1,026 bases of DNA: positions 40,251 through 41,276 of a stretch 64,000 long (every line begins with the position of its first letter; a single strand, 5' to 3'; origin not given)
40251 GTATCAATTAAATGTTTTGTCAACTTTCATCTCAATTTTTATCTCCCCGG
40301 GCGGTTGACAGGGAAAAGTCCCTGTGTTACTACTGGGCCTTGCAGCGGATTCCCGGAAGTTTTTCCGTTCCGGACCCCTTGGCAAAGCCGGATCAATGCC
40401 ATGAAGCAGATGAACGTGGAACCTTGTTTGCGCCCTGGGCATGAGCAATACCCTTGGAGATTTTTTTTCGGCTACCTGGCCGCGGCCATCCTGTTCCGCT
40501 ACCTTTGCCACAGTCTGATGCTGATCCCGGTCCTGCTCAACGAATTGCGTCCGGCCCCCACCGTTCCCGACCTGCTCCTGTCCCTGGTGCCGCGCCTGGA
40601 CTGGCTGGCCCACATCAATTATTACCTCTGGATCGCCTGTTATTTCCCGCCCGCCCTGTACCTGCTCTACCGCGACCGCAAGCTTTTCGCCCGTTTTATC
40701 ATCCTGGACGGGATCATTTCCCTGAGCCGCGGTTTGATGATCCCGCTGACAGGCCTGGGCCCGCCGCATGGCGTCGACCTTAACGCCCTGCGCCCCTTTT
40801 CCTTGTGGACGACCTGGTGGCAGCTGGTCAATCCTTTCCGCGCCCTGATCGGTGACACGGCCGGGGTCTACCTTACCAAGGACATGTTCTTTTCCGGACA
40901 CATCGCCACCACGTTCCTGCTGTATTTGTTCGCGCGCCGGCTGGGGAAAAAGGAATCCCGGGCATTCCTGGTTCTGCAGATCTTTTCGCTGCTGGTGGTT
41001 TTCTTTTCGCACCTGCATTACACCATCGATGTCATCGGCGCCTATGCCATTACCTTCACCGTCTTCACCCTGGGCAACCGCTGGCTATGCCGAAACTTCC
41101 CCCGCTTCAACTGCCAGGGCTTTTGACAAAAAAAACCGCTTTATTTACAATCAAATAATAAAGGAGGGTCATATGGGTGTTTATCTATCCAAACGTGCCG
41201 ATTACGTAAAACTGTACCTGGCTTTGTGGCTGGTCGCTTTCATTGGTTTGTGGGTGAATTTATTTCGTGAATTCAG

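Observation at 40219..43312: Uncharacterised membrane trio (PAP2_C-like enzyme, 427-aa polytopic protein, lipoprotein) beside the system II cytochrome c biogenesis genes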

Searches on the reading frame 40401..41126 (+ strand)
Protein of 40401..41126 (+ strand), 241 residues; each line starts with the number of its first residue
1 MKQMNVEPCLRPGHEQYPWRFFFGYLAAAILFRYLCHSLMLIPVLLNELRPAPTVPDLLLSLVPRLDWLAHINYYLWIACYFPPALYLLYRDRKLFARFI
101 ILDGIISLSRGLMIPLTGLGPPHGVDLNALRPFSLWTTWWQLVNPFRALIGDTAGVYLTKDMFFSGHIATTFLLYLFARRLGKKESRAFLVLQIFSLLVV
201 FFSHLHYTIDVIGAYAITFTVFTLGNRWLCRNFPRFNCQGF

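Call 4: search_protein_families(library=pfam, proteins=[window:40401-41123:+], max_evalue=0.01)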
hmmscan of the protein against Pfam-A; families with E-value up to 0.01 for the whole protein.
seq(241 aa): 4 families
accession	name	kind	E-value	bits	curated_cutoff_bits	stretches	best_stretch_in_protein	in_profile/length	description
PF14360.12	PAP2_C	-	5.2e-11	43.4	27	1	161-224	4-71/74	PAP2 superfamily C-terminal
PF14378.12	PAP2_3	-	4.8e-05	23.7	27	1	61-223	23-189/190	PAP2 superfamily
PF24788.1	AtPDCT1_2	-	0.00024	21.4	27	1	162-220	94-153/160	AtPDCT1/2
PF01569.27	PAP2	-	0.0016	18.6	27.2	1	130-229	26-125/130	PAP2 superfamily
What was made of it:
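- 40401..41126 (+): SMS/PAP2_C-family six-TM lipid phosphotransferase (241 aa). PF14360 E=5e-11 (call 4).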

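Call 7: search_protein_families(library=ncbifam, proteins=[window:40401-41126:+], max_evalue=0.01)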
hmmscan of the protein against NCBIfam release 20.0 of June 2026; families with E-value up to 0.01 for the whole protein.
window:40401-41126:+ (241 aa): 0 families

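Call 8: find_homologous_proteins(query=window:40401-41126:+, max_evalue=0.001)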
Query window:40401-41126:+ (241 aa): 394 proteins with E <= 0.001 among 1362 candidates; the best 120 are listed.
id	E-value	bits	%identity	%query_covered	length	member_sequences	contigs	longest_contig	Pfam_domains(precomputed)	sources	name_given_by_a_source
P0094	8.3e-162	555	100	100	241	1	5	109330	PF14360.13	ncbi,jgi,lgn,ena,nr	ncbi:MAG TPA: phosphatase PAP2-related protein [Patescibacteria group bacterium]|nr:phosphatase PAP2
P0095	7.9e-156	535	96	100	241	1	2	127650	PF14360.13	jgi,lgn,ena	-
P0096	2.3e-155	534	96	100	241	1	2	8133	PF14360.13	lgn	-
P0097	1.2e-153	528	95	100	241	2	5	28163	PF14360.13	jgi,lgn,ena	-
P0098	6.3e-152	523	96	99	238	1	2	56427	PF14360.13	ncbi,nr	ncbi:MAG: sphingomyelin synthase family protein [Candidatus Aminicenantes bacterium]|nr:sphingomyeli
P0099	3.3e-150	517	93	100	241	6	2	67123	PF14360.13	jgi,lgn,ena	-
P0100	2.8e-149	514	92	100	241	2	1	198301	PF14360.13,PF14378.13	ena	-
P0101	4.5e-140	484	88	100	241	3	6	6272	PF14360.13,PF14378.13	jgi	jgi:hypothetical protein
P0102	3.0e-138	478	85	100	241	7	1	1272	PF14360.13,PF14378.13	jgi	jgi:PAP2 superfamily C-terminal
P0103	2.6e-136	471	85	100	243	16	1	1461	PF14360.13,PF14378.13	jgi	jgi:hypothetical protein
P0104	2.1e-135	468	85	100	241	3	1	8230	PF14360.13,PF14378.13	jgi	-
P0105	8.7e-135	466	86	100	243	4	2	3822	PF14360.13,PF14378.13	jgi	jgi:hypothetical protein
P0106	9.2e-134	463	83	100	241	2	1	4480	PF14360.13,PF14378.13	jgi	jgi:hypothetical protein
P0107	9.1e-133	460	82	100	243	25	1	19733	PF14360.13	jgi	jgi:hypothetical protein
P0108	4.6e-132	457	82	99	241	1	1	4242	PF14360.13,PF14378.13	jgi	jgi:hypothetical protein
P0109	1.5e-131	456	82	99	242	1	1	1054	PF14360.13,PF14378.13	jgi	jgi:hypothetical protein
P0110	2.7e-131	455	84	98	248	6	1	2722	PF14360.13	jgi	jgi:hypothetical protein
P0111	6.2e-131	454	82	99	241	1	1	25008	PF14360.13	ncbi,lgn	-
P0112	8.1e-129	447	83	96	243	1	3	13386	PF14360.13,PF14378.13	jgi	jgi:hypothetical protein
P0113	1.9e-128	446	79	99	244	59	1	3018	PF14360.13,PF14378.13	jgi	jgi:hypothetical protein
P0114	6.6e-128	444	83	96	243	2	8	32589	PF14360.13,PF14378.13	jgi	jgi:hypothetical protein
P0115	2.7e-127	442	79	100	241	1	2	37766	PF14360.13,PF14378.13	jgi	jgi:hypothetical protein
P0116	8.3e-127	440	80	100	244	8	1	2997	PF14360.13,PF14378.13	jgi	jgi:hypothetical protein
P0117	2.0e-126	439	77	99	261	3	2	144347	PF14360.13,PF14378.13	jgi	jgi:hypothetical protein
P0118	3.5e-126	438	83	93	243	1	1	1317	PF14360.13,PF14378.13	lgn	-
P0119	1.4e-125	436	79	98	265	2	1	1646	PF14360.13,PF14378.13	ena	-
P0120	1.6e-125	436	78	100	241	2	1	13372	PF14360.13,PF14378.13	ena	-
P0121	8.1e-125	434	79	100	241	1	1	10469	PF14360.13,PF14378.13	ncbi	-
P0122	3.0e-123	429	81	96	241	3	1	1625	PF14360.13,PF14378.13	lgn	-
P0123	8.1e-123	427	82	93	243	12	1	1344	PF14360.13,PF14378.13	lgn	-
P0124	9.8e-123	427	80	95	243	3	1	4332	PF14360.13,PF14378.13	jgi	jgi:hypothetical protein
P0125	1.0e-122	427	75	99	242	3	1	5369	PF14360.13,PF14378.13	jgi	jgi:hypothetical protein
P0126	1.3e-122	426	83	93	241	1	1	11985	PF14360.13,PF14378.13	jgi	jgi:hypothetical protein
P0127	5.8e-122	424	80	96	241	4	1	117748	PF14360.13,PF14378.13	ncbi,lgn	-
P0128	1.0e-121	424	81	93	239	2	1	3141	PF14360.13,PF14378.13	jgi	jgi:hypothetical protein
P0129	1.1e-121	423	78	96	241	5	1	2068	PF14360.13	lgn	-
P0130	1.2e-121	423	77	100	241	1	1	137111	PF14360.13,PF14378.13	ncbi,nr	ncbi:MAG: phosphatase PAP2 family protein [Candidatus Aminicenantes bacterium]|nr:phosphatase PAP2 f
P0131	2.5e-121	422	76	100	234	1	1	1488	PF14360.13,PF14378.13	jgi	jgi:hypothetical protein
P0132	1.6e-120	420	79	96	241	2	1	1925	PF24788.2,PF14360.13,PF14378.13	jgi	-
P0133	1.8e-120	419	77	97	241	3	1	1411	PF14360.13,PF14378.13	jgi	jgi:hypothetical protein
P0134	3.6e-120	418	74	100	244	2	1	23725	PF14360.13,PF14378.13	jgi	jgi:hypothetical protein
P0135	4.1e-120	418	74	100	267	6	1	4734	PF14360.13,PF14378.13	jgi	jgi:hypothetical protein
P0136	2.2e-119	416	78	95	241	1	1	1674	PF14360.13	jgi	jgi:hypothetical protein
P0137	7.7e-119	414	77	96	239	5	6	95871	PF14360.13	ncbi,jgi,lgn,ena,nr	ncbi:MAG TPA: phosphatase PAP2-related protein [Candidatus Aminicenantes bacterium]|nr:phosphatase P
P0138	8.6e-119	414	75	100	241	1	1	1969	PF14360.13,PF14378.13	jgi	jgi:hypothetical protein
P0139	2.8e-118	412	79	94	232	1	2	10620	PF14360.13,PF14378.13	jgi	jgi:hypothetical protein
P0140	4.6e-118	412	76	96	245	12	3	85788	PF14360.13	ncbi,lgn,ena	-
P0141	4.9e-118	411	75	96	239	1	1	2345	PF14360.13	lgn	-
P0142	1.0e-117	410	78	94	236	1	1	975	PF14360.13,PF14378.13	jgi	jgi:hypothetical protein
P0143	1.3e-117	410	76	95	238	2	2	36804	PF14360.13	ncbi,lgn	-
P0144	2.6e-117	409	75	96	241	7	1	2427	PF14360.13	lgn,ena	-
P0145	4.4e-117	408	77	96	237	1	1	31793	PF14360.13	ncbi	-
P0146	1.2e-115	404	77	95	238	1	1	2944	PF14360.13,PF14378.13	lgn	-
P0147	1.3e-115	403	74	97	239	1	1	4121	PF14360.13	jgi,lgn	jgi:hypothetical protein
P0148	1.3e-115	403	76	95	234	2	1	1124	PF14360.13,PF14378.13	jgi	jgi:hypothetical protein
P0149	2.5e-115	403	73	97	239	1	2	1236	PF14360.13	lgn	-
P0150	5.7e-115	401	75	96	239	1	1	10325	PF14360.13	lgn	-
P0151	1.9e-114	400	73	97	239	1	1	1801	PF14360.13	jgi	jgi:hypothetical protein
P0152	3.2e-112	392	72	95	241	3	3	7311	PF14360.13,PF14378.13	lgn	-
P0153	4.4e-111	389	73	97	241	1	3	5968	PF14360.13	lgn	-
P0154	1.3e-106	374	77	94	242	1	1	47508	PF14360.13,PF14378.13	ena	-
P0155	2.9e-95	337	70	88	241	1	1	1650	PF24788.2,PF14360.13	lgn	-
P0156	4.1e-93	330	68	91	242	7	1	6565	PF14360.13,PF14378.13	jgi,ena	-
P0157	1.3e-92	328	80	74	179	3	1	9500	PF14360.13,PF14378.13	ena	-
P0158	1.8e-92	328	65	95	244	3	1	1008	PF14360.13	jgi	jgi:hypothetical protein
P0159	1.2e-90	322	66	92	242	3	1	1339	PF14360.13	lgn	-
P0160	1.3e-90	322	67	91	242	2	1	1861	PF14360.13,PF14378.13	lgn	-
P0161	3.5e-89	317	65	91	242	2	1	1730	PF14360.13,PF14378.13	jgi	jgi:hypothetical protein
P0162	1.8e-88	315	78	71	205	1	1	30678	PF14360.13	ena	-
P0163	4.3e-87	310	67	88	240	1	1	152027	PF14360.13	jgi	jgi:hypothetical protein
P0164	5.8e-87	310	63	92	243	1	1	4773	PF14360.13,PF14378.13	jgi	jgi:hypothetical protein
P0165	3.5e-86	307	67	83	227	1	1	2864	PF14360.13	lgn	-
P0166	3.5e-85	304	64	88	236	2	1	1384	PF14360.13,PF14378.13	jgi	jgi:hypothetical protein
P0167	1.9e-83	298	61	89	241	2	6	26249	PF14360.13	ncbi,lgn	-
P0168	6.7e-79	283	60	89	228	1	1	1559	PF14360.13,PF14378.13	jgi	jgi:hypothetical protein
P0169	1.6e-75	272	63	83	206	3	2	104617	PF14360.13,PF14378.13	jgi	-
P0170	1.8e-73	265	58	88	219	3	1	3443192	PF14360.13,PF14378.13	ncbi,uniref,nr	ncbi:phosphatase PAP2-related protein [Holophaga foetida]|uniref:phosphatase PAP2-related protein n=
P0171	2.3e-73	265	59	87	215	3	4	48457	PF14360.13,PF14378.13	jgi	-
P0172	2.7e-73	265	59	81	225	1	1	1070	PF24788.2,PF14360.13,PF14378.13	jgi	jgi:hypothetical protein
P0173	1.2e-72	263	54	90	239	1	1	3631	PF14360.13,PF14378.13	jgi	jgi:uncharacterized membrane protein (DUF373 family)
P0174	2.3e-72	262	58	85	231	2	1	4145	PF14360.13,PF14378.13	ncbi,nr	ncbi:MAG TPA: phosphatase PAP2-related protein [Holophaga sp.]|nr:phosphatase PAP2-related protein [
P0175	3.2e-72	261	57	88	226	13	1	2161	PF24788.2,PF14360.13,PF14378.13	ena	-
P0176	4.0e-72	261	55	89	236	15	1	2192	PF24788.2,PF14360.13,PF14378.13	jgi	-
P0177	5.0e-72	261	60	85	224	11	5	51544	PF14360.13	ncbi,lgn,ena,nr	ncbi:MAG TPA: phosphatase PAP2-related protein [Holophaga sp.]|nr:phosphatase PAP2-related protein [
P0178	7.3e-72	260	56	91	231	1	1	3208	PF14360.13,PF14378.13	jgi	jgi:hypothetical protein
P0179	1.3e-71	259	59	85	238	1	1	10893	PF14360.13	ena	-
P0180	2.9e-71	258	56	92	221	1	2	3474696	PF14360.13,PF14378.13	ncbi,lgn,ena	-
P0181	9.0e-71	257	56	87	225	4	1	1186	PF14360.13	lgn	-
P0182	2.4e-70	255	57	86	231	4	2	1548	PF14360.13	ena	-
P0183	4.9e-70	254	57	83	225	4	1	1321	PF24788.2,PF14360.13,PF14378.13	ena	-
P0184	5.9e-70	254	57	83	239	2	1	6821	PF14360.13,PF14378.13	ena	-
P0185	8.5e-70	253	53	94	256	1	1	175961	PF14360.13,PF14378.13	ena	-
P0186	1.6e-69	252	57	89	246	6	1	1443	PF14360.13,PF14378.13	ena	-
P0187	1.7e-69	252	56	85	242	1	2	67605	PF14360.13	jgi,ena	jgi:hypothetical protein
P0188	4.7e-69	251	55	84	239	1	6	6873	PF14360.13,PF14378.13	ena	-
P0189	7.5e-69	250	54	90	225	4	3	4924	PF14360.13,PF14378.13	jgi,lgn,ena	-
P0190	1.2e-68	250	59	80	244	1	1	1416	PF14360.13,PF14378.13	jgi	jgi:hypothetical protein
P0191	1.5e-68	249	59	83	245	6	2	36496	PF14360.13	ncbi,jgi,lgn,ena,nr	ncbi:MAG TPA: phosphatase PAP2-related protein [Holophaga sp.]|nr:phosphatase PAP2-related protein [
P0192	1.5e-68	249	56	86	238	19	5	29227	PF14360.13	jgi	jgi:hypothetical protein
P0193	2.1e-68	249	55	83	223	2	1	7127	PF24788.2,PF14360.13,PF14378.13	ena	-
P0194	4.0e-68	248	55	88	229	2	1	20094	PF14360.13,PF14378.13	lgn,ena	-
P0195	7.7e-68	247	51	90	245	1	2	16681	PF14360.13,PF14378.13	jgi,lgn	-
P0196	9.1e-68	247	57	90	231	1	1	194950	PF14360.13,PF14378.13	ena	-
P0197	1.3e-67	246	56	81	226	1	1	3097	PF14360.13,PF14378.13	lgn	-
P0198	1.4e-67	246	53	92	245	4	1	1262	PF14360.13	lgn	-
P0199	1.5e-67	246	53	88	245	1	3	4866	PF14360.13,PF14378.13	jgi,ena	-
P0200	1.7e-67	246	53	92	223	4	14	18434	PF14360.13,PF14378.13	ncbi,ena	-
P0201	1.9e-67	246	58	83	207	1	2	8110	PF24788.2,PF14360.13,PF14378.13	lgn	-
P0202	2.0e-67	246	58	79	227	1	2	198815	PF14360.13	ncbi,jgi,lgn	jgi:hypothetical protein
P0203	2.3e-67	245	54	87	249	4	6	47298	PF14360.13,PF14378.13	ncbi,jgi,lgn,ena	jgi:hypothetical protein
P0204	8.6e-67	243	60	85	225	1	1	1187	PF14360.13,PF14378.13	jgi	jgi:hypothetical protein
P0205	1.1e-66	243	53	90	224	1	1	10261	PF14360.13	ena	-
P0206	1.2e-66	243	54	89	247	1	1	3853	PF24788.2,PF14360.13,PF14378.13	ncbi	-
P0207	1.4e-66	243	53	85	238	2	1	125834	PF24788.2,PF14360.13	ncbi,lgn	-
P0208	2.1e-66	242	56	81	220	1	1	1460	PF14360.13,PF14378.13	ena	-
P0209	2.6e-66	242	68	66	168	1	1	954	PF14360.13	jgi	jgi:hypothetical protein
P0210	2.7e-66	242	55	84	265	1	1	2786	PF24788.2,PF14360.13,PF14378.13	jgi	jgi:hypothetical protein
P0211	2.7e-66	242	55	87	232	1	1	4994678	PF14360.13,PF14378.13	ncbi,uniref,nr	ncbi:phosphatase PAP2-related protein [Mesoterricola silvestris]|uniref:Sphingomyelin synthase-like 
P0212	8.6e-66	240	51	88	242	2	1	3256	PF14360.13,PF14378.13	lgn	-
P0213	9.4e-66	240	53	90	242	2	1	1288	PF14360.13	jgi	jgi:hypothetical protein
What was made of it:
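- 40401..41126 (+): A 100% identical protein is already named 'phosphatase PAP2-related protein' at NCBI (call 8).
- Closest known: Plant PDCT/ROD1. Same: Gene 1 gives a weak hit to this family (E=2.4e-4, 21.4 bits; call 4), and several bacterial homologues carry the precomputed PF24788 hit (call 8).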

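Call 11: find_encoding_contigs(protein=P0170, flank=6000, max_places=2)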
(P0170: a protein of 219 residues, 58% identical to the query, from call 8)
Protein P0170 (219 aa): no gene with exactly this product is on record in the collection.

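Call 12: find_encoding_contigs(protein=P0211, flank=6000, max_places=2)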
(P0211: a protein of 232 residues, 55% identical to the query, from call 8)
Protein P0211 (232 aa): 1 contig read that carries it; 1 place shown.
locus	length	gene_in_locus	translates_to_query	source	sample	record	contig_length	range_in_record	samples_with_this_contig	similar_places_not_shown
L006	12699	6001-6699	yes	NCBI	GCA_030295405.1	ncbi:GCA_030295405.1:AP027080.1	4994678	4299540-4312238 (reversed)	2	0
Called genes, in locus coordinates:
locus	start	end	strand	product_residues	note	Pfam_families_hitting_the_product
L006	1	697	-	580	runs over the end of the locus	PF00528:BPD_transp_1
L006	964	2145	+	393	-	PF01053:Cys_Met_Meta_PP, PF06838:Met_gamma_lyase (weak), PF00155:Aminotran_1_2 (weak), PF00266:Aminotran_5 (weak)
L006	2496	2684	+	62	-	-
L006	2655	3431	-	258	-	PF00797:Acetyltransf_2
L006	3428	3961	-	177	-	-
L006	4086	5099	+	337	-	-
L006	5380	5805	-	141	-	-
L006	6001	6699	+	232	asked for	PF14378:PAP2_3 (faint), PF14360:PAP2_C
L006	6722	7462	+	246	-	-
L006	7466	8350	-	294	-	PF01048:PNP_UDP_1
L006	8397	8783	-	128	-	PF18029:Glyoxalase_6 (weak)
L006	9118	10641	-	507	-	PF01676:Metalloenzyme, PF01663:Phosphodiest (faint), PF06415:iPGM_N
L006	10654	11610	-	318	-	PF02729:OTCace_N, PF00185:OTCace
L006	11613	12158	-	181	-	PF00156:Pribosyltran, PF14681:UPRTase (weak)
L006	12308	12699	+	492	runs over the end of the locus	PF01546:Peptidase_M20, PF07687:M20_dimer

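Call 13: find_encoding_contigs(protein=P0180, flank=6000, max_places=2)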
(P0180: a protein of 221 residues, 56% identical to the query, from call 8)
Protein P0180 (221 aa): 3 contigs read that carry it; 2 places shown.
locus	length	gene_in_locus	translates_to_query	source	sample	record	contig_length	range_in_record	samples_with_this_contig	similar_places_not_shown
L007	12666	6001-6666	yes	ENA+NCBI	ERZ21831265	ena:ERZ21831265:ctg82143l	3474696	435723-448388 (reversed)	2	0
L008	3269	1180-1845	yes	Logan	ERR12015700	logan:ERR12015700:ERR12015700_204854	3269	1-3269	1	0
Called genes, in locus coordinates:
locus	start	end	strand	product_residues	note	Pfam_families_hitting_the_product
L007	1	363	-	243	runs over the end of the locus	PF00072:Response_reg, PF04397:LytTR (weak)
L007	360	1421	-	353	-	PF06580:His_kinase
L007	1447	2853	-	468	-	PF02321:OEP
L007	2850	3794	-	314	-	PF25917:BSH_RND, PF25919:BSH_CusB (weak), PF25973:BSH_CzcB, PF25984:BSH_YknX (weak)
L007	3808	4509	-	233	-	PF00005:ABC_tran, PF02463:SMC_N (faint), PF13304:AAA_21 (faint)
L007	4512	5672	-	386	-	PF12704:MacB_PCD, PF02687:FtsX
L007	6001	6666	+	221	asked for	PF14378:PAP2_3 (weak), PF14360:PAP2_C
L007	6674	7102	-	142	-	PF11026:DUF2721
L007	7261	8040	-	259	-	PF12838:Fer4_7 (weak), PF13187:Fer4_9 (weak), PF00037:Fer4 (faint), PF01058:Oxidored_q6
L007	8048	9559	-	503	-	PF00329:Complex1_30kDa (weak), PF00346:Complex1_49kDa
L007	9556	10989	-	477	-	PF00361:Proton_antipo_M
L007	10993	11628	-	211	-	-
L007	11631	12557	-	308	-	PF00146:NADHdh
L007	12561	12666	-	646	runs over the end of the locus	PF00361:Proton_antipo_M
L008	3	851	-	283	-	?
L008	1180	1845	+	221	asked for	PF14378:PAP2_3 (weak), PF14360:PAP2_C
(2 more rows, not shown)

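Call 20: search_protein_families(library=pfam, proteins=[L006:6722-7462:+], max_evalue=10)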
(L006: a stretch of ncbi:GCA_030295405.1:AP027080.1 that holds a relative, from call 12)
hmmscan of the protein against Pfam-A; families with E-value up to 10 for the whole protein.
L006:6722-7462:+ (246 aa): 2 families
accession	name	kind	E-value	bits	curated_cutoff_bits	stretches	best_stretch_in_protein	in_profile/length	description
PF05036.18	SPOR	-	0.0019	19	21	1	148-213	3-65/76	SPOR domain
PF22932.2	Ubiq_DUF_assoc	-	0.13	12.6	24.3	1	75-95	50-70/81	DUF569 associated ubiquitin-like domain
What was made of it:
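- Closest known: DOMON / CBM9 beta-sandwich superfamily. Different: There is no Pfam hit (calls 4, 20) and sequence identity is 6-9%.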

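Call 24: search_solved_structures(query=window:40401-41126:+, max_evalue=1, show_alignments=2)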
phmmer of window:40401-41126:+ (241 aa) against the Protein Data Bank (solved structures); distinct sequences matched with E-value up to 1: 8.
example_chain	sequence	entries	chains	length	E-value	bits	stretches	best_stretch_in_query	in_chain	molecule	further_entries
8ijq_A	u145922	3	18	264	5e-10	42.6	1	19-223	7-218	Sphingomyelin synthase-related protein 1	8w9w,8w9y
8ijr_A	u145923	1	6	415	8e-10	42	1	19-223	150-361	Sphingomyelin synthase-related protein 1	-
6ren_A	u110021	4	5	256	0.0017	21.2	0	111-129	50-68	3fPizza6-SH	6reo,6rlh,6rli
6rej_A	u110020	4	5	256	0.0017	21.2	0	112-129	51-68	Pizza6-SH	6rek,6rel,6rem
9e5c_3l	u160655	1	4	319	0.024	17.4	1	119-166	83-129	Chaperone protein DNAJ, putative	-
2inc_B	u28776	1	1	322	0.34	13.7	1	13-77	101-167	Toluene, o-xylene monooxygenase oxygenase subunit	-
2ind_B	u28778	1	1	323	0.35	13.7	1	13-77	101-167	Toluene, o-xylene monooxygenase oxygenase subunit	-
1t0q_B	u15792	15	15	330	0.36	13.6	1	13-77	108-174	toluene, o-xylene monooxygenase oxygenase subunit | Toluene, o-xylene monooxygenase oxygenase subunit;beta | Toluene o-xylene monooxygenase component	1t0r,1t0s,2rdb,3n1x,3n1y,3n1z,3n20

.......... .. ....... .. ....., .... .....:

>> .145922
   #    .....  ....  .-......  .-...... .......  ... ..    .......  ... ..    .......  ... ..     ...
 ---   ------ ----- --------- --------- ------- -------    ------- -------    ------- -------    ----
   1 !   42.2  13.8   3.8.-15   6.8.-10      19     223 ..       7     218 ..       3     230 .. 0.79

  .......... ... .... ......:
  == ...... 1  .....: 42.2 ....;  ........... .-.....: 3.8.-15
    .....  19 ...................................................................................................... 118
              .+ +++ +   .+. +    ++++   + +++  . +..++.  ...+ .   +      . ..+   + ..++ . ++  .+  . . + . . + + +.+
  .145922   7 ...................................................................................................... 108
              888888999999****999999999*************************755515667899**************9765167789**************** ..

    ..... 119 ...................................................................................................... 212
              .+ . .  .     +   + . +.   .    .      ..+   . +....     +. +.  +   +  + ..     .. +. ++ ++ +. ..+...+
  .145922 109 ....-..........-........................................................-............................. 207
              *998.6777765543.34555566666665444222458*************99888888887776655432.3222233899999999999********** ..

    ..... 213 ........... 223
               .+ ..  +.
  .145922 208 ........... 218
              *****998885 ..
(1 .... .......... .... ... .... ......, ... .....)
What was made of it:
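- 40401..41126 (+): Residues 19-223 align to human SMSr (PDB 8ijq) at E=5e-10 (call 24).
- On Sphingomyelin synthase / PAP2_C family (gene 1): P-T-V-P-D57 aligns with SMSr P-L-P-D. R98, R110 and T117 align with the D2 Arg, Arg and Thr, while the aromatic position is Leu108 (call 24).
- Closest known: Eukaryotic sphingomyelin synthase family. Same: Gene 1 aligns over residues 19-223 to the six-TM core of human SMSr at E=5e-10 (call 24).
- It aligns over nearly its full length to human SMSr (call 24).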
